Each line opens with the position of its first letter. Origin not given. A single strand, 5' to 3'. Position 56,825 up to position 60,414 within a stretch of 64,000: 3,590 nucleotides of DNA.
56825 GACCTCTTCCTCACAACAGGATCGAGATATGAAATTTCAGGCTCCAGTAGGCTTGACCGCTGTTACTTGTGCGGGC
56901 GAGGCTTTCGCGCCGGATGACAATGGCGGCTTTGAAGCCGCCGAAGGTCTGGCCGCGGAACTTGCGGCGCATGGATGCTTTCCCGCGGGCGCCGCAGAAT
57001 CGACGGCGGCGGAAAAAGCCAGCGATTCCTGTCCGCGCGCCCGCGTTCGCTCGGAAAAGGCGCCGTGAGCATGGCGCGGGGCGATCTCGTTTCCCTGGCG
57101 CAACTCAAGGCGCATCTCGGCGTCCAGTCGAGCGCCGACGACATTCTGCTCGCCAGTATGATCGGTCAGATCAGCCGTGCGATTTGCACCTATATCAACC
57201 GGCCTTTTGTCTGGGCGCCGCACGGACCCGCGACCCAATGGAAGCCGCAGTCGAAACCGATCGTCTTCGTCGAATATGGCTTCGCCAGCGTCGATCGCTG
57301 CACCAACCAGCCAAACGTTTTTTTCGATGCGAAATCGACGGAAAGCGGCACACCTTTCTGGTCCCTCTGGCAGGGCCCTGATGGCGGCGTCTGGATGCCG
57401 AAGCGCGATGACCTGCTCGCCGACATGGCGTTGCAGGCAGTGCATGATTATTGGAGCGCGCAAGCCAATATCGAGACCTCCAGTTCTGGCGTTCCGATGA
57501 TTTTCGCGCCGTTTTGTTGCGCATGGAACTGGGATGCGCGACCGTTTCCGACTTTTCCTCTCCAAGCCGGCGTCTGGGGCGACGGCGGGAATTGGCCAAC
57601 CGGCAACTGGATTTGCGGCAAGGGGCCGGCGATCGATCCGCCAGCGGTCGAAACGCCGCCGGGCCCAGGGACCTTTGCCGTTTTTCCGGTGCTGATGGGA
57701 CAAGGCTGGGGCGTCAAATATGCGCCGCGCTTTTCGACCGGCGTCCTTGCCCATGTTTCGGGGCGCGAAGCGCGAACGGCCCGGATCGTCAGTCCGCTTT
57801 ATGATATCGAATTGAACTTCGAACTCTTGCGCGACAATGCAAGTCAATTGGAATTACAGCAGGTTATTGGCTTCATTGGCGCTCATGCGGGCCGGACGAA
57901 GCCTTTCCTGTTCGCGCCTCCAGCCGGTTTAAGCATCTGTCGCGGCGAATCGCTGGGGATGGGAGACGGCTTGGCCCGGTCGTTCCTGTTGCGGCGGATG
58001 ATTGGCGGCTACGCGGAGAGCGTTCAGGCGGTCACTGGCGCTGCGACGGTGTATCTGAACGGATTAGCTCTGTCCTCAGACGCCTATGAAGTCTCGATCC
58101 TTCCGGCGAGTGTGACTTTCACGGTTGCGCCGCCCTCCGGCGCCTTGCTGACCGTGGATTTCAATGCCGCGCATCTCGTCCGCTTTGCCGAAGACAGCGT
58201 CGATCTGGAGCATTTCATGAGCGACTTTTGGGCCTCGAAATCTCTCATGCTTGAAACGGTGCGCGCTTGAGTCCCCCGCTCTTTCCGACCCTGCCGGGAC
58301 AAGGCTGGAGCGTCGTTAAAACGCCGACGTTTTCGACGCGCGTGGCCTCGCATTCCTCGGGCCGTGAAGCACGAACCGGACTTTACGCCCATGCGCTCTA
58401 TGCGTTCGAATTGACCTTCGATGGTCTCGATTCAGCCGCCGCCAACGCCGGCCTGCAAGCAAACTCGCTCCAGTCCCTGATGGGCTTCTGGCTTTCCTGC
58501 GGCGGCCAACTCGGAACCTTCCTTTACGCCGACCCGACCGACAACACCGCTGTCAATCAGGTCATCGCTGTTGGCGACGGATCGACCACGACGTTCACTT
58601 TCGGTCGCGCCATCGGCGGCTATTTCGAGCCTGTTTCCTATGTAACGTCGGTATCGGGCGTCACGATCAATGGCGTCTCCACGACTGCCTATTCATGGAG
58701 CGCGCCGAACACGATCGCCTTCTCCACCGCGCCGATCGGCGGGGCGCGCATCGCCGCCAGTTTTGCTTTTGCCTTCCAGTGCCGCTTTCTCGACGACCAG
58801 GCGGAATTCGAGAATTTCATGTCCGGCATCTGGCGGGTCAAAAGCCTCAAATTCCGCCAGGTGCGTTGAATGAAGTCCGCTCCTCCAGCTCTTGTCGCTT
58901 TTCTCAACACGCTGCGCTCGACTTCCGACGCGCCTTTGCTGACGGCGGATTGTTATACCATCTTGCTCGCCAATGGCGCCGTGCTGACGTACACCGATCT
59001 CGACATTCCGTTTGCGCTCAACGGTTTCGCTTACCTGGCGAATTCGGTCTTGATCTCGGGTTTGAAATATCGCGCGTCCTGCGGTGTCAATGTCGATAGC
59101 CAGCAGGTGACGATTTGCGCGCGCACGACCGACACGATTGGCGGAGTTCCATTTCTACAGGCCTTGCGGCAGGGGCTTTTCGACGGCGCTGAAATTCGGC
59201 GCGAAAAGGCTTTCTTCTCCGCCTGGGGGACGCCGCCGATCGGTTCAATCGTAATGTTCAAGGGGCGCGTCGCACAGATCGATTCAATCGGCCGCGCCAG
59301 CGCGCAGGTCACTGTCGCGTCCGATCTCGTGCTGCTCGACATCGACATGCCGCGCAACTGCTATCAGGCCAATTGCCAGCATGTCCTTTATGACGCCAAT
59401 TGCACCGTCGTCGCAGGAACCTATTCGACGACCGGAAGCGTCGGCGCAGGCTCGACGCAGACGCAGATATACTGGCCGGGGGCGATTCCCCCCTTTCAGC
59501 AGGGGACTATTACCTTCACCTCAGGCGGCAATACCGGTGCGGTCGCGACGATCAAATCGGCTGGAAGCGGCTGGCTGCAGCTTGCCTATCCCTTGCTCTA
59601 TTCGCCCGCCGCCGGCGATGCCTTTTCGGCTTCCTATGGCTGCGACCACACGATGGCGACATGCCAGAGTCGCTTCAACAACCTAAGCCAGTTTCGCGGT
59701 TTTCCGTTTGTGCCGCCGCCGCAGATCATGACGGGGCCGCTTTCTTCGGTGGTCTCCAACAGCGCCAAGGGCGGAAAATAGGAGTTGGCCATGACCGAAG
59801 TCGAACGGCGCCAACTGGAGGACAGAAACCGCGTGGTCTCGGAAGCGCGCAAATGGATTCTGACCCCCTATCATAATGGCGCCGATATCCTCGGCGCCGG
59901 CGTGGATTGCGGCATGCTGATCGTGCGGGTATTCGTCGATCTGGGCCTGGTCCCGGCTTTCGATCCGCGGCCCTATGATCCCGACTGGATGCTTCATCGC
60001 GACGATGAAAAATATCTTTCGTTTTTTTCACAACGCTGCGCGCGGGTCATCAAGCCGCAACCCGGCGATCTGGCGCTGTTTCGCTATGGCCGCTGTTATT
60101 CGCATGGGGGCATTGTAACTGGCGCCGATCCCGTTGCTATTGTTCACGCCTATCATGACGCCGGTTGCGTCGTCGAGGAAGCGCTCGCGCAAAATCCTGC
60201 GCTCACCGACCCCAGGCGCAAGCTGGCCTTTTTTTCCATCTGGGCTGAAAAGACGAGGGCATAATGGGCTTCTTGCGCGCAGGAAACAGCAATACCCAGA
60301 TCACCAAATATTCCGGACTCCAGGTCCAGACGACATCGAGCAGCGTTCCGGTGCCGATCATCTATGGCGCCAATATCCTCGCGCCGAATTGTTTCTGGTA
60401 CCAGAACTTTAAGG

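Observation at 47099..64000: Repressor-gated phage head/tail cluster abutting meaB, with no integrase, replication, lysis, tail-tube or tape-measure genes in view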

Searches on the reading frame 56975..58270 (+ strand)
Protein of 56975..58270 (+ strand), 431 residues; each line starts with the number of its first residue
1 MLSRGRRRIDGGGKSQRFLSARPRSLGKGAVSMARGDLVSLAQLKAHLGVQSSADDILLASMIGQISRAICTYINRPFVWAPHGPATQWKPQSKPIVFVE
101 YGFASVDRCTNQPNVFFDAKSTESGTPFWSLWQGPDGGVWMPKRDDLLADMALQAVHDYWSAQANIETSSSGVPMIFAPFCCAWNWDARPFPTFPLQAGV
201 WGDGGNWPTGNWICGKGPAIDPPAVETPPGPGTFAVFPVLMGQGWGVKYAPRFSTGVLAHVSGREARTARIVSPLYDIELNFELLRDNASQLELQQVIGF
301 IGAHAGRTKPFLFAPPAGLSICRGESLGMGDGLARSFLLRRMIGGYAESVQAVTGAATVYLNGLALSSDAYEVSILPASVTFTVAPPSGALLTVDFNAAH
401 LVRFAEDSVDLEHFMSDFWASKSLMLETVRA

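Call 5: search_protein_families(library=pfam, proteins=[window:56975-58270:+], max_evalue=0.01)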
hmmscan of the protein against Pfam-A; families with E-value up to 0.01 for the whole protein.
window:56975-58270:+ (431 aa): 3 families
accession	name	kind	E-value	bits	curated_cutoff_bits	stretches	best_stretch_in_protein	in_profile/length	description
PF13547.12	GTA_TIM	-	5e-32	111.9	27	1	81-195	194-299/299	GTA TIM-barrel-like domain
PF09343.15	DUF2460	-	7.3e-28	97.9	30.4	1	237-429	5-204/205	Conserved hypothetical protein 2217 (DUF2460)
PF05135.19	Phage_connect_1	-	0.00036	21.3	21.2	1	40-83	3-42/101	Phage gp6-like head-tail connector protein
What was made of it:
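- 57071..58270 (+): Deletion-fusion ORF (399 aa; the open frame extends upstream to 56975). About 48 N-terminal codons of the head-tail connector are joined in frame to codons 477-826 of the 826-aa GTA_TIM+DUF2460 (megatron-N/Dit-like) gene. The junction is at 57211-57218. Pfam shows a Phage_connect_1 fragment, then GTA_TIM positions 194-299 only, then DUF2460 (call 5).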

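Call 7: search_protein_families(library=phrogs, proteins=[window:56975-58270:+], max_evalue=0.001)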
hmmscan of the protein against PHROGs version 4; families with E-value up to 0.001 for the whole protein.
window:56975-58270:+ (431 aa): 5 families
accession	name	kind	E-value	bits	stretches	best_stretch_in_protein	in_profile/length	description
phrog_2913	-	other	1.5e-26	94.6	1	236-430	108-298/306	glycoside hydrolase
phrog_4271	-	tail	1.9e-23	83.2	1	84-216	623-746/1309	tail protein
phrog_19101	-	unknown function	2.3e-22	80.1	1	86-224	404-523/595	-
phrog_40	-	connector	4.4e-05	24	1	36-80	39-83/201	head-tail adaptor Ad1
phrog_442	-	connector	0.00073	19.9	0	33-78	82-127/270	head-tail adaptor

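Call 16: find_related_loci(query=window:56975-58270:+, collection=viral_contigs, flank=10000)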
Query window:56975-58270:+ (431 aa) in viral_contigs; peptide patterns used: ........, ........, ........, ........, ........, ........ (x = any residue, [..] = any of these).
600 stretches matched a pattern (row limit reached: there are more); 594 encode a relative of the query (tblastn E <= 1e-3); the best 80 are kept; 80 distinct loci.
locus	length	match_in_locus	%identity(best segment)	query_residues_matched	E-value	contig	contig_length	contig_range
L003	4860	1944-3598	79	80-431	0e+0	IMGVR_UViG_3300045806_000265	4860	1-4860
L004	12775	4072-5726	79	80-431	0e+0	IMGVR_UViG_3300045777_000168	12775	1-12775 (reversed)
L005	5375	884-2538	80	80-431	0e+0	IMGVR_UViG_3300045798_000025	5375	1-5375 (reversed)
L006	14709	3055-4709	68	80-431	3e-161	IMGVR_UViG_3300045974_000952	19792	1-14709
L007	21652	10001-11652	62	80-430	1e-151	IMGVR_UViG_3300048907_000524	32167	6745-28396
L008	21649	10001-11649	61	80-430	2e-150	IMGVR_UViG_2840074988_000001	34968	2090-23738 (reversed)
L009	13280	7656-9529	55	12-430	4e-150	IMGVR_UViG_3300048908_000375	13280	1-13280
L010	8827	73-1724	63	80-430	1e-149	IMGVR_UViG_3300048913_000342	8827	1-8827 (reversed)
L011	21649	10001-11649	62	80-431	6e-147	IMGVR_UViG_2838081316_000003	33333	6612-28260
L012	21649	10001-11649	63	80-431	6e-146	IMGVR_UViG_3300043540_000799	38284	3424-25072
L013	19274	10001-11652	62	80-430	2e-145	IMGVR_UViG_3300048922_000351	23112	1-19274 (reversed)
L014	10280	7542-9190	66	80-431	3e-145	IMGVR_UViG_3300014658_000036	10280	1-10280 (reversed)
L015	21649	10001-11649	61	80-431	2e-142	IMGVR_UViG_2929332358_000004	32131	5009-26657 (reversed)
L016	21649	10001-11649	61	80-431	2e-139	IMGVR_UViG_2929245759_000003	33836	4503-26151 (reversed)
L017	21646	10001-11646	62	80-430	7e-137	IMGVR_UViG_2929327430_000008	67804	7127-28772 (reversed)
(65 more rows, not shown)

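Call 20: search_protein_families(library=pfam, proteins=[L011:4138-4881:+, L011:4476-5522:+, L011:5519-5977:+, L011:5996-6760:+, L011:6619-6975:+, L011:6982-7257:+, L011:7412-8569:+, L011:8573-11053:+, L011:6720-7142:+, L011:7264-7809:+], max_evalue=0.01)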
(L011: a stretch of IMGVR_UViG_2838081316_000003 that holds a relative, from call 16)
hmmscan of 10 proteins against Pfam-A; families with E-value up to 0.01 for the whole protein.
L011:4138-4881:+ (247 aa): 0 families

L011:4476-5522:+ (348 aa): 0 families

L011:5519-5977:+ (152 aa): 0 families

L011:5996-6760:+ (254 aa): 0 families

L011:6619-6975:+ (118 aa): 0 families

L011:6982-7257:+ (91 aa): 0 families

L011:7412-8569:+ (385 aa): 0 families

L011:8573-11053:+ (826 aa): 3 families
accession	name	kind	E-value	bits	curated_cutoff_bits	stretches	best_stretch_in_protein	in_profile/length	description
PF13547.12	GTA_TIM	-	2.2e-92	310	27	1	218-590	1-299/299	GTA TIM-barrel-like domain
PF09343.15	DUF2460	-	6e-27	94.9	30.4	1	630-824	3-204/205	Conserved hypothetical protein 2217 (DUF2460)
PF22612.2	GH113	-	2e-06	27.8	27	0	219-248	111-139/289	Glycoside Hydrolase Family 113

L011:6720-7142:+ (140 aa): 0 families

L011:7264-7809:+ (181 aa): 0 families

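Call 21: search_protein_families(library=phrogs, proteins=[L011:4138-4881:+, L011:4476-5522:+, L011:5519-5977:+, L011:5996-6760:+, L011:6619-6975:+, L011:6982-7257:+, L011:7412-8569:+, L011:8573-11053:+, L011:6720-7142:+, L011:7264-7809:+], max_evalue=0.001)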
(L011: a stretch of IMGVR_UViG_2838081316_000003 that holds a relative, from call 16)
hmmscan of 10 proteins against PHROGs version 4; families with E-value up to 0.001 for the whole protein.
L011:4138-4881:+ (247 aa): 0 families

L011:4476-5522:+ (348 aa): 3 families
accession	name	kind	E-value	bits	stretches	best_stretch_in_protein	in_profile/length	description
phrog_5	-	connector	2.3e-08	35.2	1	177-347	77-215/239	tail completion or Neck1 protein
phrog_222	-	connector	9.2e-05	23.2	1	270-342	158-201/276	tail completion or Neck1 protein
phrog_26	-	connector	0.00035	21.1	0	237-344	155-233/321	tail completion or Neck1 protein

L011:5519-5977:+ (152 aa): 1 family
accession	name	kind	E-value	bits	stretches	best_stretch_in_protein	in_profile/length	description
phrog_8150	-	unknown function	4.3e-22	80.2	1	28-151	18-144/146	-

L011:5996-6760:+ (254 aa): 1 family
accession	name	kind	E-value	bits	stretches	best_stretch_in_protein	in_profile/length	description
phrog_8234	-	unknown function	7.2e-56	190.3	1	11-247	6-248/255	-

L011:6619-6975:+ (118 aa): 0 families

L011:6982-7257:+ (91 aa): 0 families

L011:7412-8569:+ (385 aa): 5 families
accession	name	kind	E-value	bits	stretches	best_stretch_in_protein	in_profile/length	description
phrog_12798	-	tail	2e-15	57.1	1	75-368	738-1016/1031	tail length tape measure protein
phrog_2854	-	tail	3.9e-10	40.1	1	61-375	542-837/855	tail length tape measure protein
phrog_1538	-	tail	1.4e-08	34.9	1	88-241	549-700/811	tail length tape measure protein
phrog_19547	-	unknown function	1.6e-06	28.4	1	27-243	189-404/533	-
phrog_1107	-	tail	3.2e-05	23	1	87-250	956-1127/1252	tail length tape measure protein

L011:8573-11053:+ (826 aa): 3 families
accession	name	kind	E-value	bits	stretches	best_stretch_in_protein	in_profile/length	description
phrog_4271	-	tail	1e-103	349.1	1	4-611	218-746/1309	tail protein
phrog_19101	-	unknown function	6.2e-67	227.3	2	4-352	8-328/595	-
phrog_2913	-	other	9.3e-26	92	1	631-825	108-298/306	glycoside hydrolase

L011:6720-7142:+ (140 aa): 1 family
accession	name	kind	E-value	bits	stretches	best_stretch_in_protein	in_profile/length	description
phrog_7947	-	unknown function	3.3e-06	28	1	24-133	9-95/104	-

L011:7264-7809:+ (181 aa): 0 families

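Call 29: search_protein_families(library=pfam, proteins=[L008:16916-18715:+, L008:16119-16472:-, L008:16476-16784:-, L011:17545-20892:+, L012:18529-21249:+], max_evalue=0.1)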
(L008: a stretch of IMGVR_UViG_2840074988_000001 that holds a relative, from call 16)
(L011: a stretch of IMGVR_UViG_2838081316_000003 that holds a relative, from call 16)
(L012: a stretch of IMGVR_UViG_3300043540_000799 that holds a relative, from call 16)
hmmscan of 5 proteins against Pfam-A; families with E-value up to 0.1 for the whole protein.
L008:16916-18715:+ (599 aa): 1 family
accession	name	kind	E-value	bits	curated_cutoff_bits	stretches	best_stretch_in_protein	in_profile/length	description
PF00331.26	Glyco_hydro_10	-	0.012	15.3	22.1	1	78-160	50-134/311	Glycosyl hydrolase family 10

L008:16119-16472:- (117 aa): 0 families

L008:16476-16784:- (102 aa): 0 families

L011:17545-20892:+ (1115 aa): 0 families

L012:18529-21249:+ (906 aa): 0 families

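Call 50: find_related_loci(query=L011:17545-20892:+, collection=viral_contigs, flank=10000)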
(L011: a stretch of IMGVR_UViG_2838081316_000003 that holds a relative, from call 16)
Query L011:17545-20892:+ (1115 aa) in viral_contigs; peptide patterns used: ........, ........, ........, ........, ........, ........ (x = any residue, [..] = any of these).
9 stretches matched a pattern; 4 encode a relative of the query (tblastn E <= 1e-3); 4 distinct loci.
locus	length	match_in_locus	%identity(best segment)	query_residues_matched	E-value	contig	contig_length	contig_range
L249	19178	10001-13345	100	1-1115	0e+0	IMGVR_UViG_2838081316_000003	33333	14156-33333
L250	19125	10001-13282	93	1-1115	0e+0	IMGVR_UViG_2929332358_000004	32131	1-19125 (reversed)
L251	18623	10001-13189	82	1-1115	0e+0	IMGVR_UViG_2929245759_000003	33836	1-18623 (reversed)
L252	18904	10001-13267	72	1-1115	0e+0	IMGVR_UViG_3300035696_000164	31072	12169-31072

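Call 65: search_protein_families(library=ncbifam, proteins=[L011:8573-11053:+], max_evalue=0.001)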
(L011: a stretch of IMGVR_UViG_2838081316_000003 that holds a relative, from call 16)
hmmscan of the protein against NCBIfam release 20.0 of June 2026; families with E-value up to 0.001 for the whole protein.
L011:8573-11053:+ (826 aa): 2 families
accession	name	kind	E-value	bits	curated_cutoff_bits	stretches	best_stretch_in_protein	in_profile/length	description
NF048004.1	GTA_megatron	equivalog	2.1e-129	433.3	800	1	3-611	213-755/1299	baseplate multidomain protein megatron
TIGR02217.1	chp_TIGR02217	subfamily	3.2e-09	36.6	136.65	1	646-806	19-190/210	phage distal tail protein, Rcc01695 family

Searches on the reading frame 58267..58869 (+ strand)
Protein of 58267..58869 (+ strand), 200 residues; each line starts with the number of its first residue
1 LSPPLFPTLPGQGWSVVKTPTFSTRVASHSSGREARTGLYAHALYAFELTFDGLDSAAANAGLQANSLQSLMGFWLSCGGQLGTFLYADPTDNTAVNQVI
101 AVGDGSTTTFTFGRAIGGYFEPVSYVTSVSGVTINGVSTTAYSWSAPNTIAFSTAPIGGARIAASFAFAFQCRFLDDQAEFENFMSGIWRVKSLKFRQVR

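Call 5: search_protein_families(library=pfam, proteins=[window:58267-58869:+], max_evalue=0.01)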
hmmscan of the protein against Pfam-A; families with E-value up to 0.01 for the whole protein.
window:58267-58869:+ (200 aa): 2 families
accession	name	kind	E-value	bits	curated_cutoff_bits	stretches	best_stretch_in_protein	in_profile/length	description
PF09343.15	DUF2460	-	2.1e-38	132.3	30.4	1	7-200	6-205/205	Conserved hypothetical protein 2217 (DUF2460)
PF22021.2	RbmA-like_FnIII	-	0.01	16.2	27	0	72-137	34-100/111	RbmA-like, FnIII domain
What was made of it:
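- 58267..58869 (+): Distal tail protein (DUF2460, RcGTA g12-like). PF09343, E=2.1e-38 (call 5).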

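Call 14: search_protein_families(library=phrogs, proteins=[window:58267-58869:+], max_evalue=0.001)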
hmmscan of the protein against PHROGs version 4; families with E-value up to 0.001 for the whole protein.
window:58267-58869:+ (200 aa): 2 families
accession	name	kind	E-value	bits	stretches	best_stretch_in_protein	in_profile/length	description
phrog_2913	-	other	7e-34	118.7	1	4-199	107-297/306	glycoside hydrolase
phrog_2710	-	tail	0.00059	19.3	1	100-161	14-76/781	tail fiber protein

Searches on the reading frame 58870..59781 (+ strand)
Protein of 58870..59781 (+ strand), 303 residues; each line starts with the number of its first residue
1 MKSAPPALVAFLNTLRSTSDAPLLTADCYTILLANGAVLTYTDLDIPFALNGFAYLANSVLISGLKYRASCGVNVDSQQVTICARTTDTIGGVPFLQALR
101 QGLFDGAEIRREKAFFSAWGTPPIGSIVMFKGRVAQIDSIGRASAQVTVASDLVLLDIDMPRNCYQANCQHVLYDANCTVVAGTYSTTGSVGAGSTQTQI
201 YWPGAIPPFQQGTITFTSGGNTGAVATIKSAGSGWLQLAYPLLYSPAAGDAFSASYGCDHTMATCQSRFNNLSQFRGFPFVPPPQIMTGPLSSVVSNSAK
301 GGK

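Call 5: search_protein_families(library=pfam, proteins=[window:58870-59781:+], max_evalue=0.01)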
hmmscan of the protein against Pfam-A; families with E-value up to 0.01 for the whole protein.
window:58870-59781:+ (303 aa): 2 families
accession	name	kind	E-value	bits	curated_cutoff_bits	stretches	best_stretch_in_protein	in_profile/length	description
PF09931.15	Phage_phiJL001_Gp84_N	-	3.6e-33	115.4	26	1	21-180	11-159/160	Baseplate hub protein, N-terminal attachment domain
PF09356.15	Phage_BR0599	-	1.5e-23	83.3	22.9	1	209-283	3-78/80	Phage conserved hypothetical protein BR0599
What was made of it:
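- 58870..59781 (+): Baseplate hub (RcGTA g13-like). PF09931, E=3.6e-33; PF09356, E=1.5e-23 (call 5).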

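Call 65: search_protein_families(library=ncbifam, proteins=[window:58870-59781:+], max_evalue=0.001)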
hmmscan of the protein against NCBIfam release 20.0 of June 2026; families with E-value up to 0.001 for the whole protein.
window:58870-59781:+ (303 aa): 1 family
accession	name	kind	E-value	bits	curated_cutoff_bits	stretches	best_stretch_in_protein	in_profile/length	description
TIGR02218.1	phg_TIGR02218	equivalog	5e-31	108.3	80.5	1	30-283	2-247/266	phage/gene transfer agent baseplate hub protein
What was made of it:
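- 58870..59781 (+): TIGR02218 at 108 bits, above the cutoff of 80.5 (call 65).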

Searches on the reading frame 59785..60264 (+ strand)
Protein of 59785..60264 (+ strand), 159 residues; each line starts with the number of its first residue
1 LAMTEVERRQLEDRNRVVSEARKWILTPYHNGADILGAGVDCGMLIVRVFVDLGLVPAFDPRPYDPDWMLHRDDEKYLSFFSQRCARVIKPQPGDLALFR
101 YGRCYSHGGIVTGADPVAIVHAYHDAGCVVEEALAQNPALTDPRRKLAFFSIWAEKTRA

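Call 5: search_protein_families(library=pfam, proteins=[window:59785-60264:+], max_evalue=0.01)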
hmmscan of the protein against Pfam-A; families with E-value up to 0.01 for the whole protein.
window:59785-60264:+ (159 aa): 1 family
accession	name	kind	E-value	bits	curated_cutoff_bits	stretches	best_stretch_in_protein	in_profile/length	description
PF00877.26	NLPC_P60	-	0.0031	17.9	23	1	28-115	3-75/105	NlpC/P60 family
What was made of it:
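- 59785..60264 (+): NlpC/P60-like peptidase (RcGTA g14 position). PF00877, E=3e-3, which is weak (call 5).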
